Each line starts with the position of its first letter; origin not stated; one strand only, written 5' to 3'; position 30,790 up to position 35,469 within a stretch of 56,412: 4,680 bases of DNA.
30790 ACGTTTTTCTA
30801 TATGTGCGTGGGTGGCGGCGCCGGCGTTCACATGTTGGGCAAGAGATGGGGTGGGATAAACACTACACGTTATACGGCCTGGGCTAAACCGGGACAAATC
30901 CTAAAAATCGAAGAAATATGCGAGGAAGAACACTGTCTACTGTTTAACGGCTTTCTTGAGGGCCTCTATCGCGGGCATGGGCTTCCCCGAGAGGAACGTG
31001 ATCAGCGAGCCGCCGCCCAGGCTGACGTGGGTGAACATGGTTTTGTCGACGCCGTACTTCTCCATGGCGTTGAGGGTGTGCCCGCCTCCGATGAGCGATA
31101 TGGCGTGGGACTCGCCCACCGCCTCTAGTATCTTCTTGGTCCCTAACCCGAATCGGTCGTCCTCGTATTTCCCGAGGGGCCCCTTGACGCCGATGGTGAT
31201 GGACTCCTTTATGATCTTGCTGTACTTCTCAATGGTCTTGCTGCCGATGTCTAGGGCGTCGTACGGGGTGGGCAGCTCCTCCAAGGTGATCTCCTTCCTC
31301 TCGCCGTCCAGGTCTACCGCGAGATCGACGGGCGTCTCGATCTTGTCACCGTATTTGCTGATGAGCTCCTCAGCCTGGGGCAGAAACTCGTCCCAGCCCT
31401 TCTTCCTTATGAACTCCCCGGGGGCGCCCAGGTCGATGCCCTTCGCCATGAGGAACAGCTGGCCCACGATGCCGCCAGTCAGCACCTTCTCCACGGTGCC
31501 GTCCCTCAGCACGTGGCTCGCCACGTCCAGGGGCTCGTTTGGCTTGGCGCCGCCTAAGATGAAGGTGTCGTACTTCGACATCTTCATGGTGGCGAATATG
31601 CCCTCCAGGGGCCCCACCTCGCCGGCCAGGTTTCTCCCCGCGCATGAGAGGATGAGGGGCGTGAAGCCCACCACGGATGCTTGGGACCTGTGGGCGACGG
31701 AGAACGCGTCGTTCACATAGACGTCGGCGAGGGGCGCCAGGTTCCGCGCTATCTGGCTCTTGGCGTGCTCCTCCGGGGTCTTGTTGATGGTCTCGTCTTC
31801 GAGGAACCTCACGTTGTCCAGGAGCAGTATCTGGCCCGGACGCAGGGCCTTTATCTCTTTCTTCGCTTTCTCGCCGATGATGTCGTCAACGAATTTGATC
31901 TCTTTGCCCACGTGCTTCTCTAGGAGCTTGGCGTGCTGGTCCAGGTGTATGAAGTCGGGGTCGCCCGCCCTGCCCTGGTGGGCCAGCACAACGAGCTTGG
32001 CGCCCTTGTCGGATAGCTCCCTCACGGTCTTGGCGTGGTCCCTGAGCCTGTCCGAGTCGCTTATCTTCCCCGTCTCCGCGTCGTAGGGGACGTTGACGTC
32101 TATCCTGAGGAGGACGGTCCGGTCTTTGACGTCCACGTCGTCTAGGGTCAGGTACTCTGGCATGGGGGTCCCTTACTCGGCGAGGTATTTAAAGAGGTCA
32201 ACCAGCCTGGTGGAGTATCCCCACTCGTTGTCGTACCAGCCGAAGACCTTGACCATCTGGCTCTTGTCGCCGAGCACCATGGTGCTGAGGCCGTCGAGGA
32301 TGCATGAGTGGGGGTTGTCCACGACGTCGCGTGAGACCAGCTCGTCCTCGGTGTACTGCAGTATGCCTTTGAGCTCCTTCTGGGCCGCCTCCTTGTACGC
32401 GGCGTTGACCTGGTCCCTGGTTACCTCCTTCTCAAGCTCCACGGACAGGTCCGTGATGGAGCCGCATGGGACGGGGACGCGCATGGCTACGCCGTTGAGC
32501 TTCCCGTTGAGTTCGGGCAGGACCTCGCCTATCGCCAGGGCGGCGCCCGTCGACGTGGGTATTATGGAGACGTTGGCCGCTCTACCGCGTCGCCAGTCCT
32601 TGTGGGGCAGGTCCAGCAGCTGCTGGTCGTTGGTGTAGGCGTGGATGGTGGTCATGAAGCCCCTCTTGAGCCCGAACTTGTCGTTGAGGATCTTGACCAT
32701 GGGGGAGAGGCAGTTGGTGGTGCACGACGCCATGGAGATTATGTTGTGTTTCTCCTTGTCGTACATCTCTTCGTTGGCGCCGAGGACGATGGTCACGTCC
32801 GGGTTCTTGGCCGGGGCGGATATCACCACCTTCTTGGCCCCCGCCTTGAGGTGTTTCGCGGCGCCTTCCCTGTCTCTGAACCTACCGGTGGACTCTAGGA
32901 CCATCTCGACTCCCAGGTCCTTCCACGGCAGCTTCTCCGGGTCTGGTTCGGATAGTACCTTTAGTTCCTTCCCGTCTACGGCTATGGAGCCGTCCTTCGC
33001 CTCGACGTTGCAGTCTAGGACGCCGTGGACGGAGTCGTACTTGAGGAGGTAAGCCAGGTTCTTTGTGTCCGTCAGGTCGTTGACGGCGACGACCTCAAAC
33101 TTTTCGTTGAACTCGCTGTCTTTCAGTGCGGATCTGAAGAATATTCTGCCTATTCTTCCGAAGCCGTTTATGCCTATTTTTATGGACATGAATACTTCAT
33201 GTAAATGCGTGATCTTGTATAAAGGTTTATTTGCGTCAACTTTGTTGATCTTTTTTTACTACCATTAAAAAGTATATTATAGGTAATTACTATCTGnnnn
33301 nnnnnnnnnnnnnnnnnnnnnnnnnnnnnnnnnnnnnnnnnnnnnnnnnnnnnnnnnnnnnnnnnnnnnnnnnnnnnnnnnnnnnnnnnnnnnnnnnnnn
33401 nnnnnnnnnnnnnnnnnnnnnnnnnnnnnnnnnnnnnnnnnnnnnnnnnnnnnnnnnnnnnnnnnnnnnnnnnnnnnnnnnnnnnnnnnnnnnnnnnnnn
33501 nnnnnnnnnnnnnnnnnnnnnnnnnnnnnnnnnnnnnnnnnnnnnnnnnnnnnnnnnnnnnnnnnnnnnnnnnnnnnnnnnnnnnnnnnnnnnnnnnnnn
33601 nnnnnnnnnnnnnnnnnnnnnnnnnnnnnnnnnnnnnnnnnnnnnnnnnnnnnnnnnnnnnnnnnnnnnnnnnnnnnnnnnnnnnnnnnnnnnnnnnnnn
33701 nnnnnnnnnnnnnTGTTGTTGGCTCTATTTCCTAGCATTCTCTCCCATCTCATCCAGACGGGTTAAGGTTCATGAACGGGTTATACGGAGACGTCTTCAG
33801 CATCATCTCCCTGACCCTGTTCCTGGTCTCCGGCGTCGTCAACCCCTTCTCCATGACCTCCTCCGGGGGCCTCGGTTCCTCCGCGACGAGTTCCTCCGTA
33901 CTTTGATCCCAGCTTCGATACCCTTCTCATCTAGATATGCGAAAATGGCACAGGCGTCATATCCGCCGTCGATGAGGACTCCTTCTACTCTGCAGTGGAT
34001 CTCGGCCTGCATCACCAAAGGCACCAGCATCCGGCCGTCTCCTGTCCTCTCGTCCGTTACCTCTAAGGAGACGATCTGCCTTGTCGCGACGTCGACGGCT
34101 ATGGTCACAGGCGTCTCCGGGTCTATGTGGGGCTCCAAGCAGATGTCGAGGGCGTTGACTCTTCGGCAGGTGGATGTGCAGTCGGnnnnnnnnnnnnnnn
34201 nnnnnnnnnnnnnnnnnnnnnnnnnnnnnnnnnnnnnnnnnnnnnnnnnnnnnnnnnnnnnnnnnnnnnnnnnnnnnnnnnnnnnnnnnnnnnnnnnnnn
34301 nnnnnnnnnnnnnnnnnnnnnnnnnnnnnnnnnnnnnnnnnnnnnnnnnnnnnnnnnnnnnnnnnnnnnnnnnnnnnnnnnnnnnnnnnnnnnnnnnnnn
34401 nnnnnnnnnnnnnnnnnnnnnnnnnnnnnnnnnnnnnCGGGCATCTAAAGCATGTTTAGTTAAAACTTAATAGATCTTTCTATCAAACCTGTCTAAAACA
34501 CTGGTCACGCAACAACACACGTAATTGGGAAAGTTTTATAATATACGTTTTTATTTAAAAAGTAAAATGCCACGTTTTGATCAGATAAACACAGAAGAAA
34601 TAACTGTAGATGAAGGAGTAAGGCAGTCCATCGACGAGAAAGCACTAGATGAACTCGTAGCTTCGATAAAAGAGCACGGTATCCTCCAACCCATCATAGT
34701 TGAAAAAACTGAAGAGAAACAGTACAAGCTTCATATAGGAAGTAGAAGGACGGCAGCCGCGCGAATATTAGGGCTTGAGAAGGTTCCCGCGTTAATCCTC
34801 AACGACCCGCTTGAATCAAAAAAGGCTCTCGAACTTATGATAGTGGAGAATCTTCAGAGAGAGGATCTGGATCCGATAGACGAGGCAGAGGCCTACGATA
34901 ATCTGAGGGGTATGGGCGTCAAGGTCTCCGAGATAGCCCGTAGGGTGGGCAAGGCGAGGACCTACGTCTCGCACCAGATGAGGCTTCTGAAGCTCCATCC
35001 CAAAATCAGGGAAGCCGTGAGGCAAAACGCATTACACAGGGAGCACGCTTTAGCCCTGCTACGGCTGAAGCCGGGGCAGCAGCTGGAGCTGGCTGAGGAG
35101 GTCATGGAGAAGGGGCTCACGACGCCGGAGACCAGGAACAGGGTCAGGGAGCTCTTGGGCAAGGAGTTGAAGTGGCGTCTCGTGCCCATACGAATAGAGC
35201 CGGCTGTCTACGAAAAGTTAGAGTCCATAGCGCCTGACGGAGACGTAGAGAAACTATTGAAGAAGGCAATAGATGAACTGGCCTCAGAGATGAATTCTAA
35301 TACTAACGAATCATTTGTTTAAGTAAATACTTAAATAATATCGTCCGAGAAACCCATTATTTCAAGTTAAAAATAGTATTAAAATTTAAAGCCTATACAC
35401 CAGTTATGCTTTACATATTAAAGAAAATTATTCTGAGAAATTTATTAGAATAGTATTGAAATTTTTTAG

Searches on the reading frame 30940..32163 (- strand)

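Call 7: search_protein_families(library=pfam, proteins=[window:30940-32163:-], max_evalue=0.001)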
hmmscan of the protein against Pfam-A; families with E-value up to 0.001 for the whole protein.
window:30940-32163:- (408 aa): 1 family
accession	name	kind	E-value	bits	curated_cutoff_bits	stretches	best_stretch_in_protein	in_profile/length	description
PF00162.24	PGK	-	8.7e-105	351.3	27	1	7-394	1-379/379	Phosphoglycerate kinase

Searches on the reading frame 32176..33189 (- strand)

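Call 35: search_protein_families(library=pfam, proteins=[window:32176-33189:-], max_evalue=0.001)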
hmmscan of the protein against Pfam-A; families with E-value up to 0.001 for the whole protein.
window:32176-33189:- (338 aa): 2 families
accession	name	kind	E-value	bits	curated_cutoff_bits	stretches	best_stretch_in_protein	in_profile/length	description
PF02800.25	Gp_dh_C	-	1.4e-65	220.1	24.4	1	161-319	1-158/158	Glyceraldehyde 3-phosphate dehydrogenase, C-terminal domain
PF00044.30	Gp_dh_N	-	5.5e-37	126.6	31.7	1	3-106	1-100/101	Glyceraldehyde 3-phosphate dehydrogenase, NAD binding domain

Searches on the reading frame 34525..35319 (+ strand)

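Call 35: search_protein_families(library=pfam, proteins=[window:34525-35319:+], max_evalue=0.001)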
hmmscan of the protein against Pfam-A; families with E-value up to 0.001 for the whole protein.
window:34525-35319:+ (265 aa): 3 families
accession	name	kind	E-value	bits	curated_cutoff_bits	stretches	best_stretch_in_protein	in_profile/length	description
PF17762.8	HTH_ParB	-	4.6e-24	85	22.6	1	113-210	1-100/102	ParB HTH domain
PF02195.25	ParB_N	-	1.5e-19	70.3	26.3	1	32-111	18-95/95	ParB N-terminal domain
PF08535.16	KorB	-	1.1e-05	25.7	22.3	1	131-211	3-83/89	KorB domain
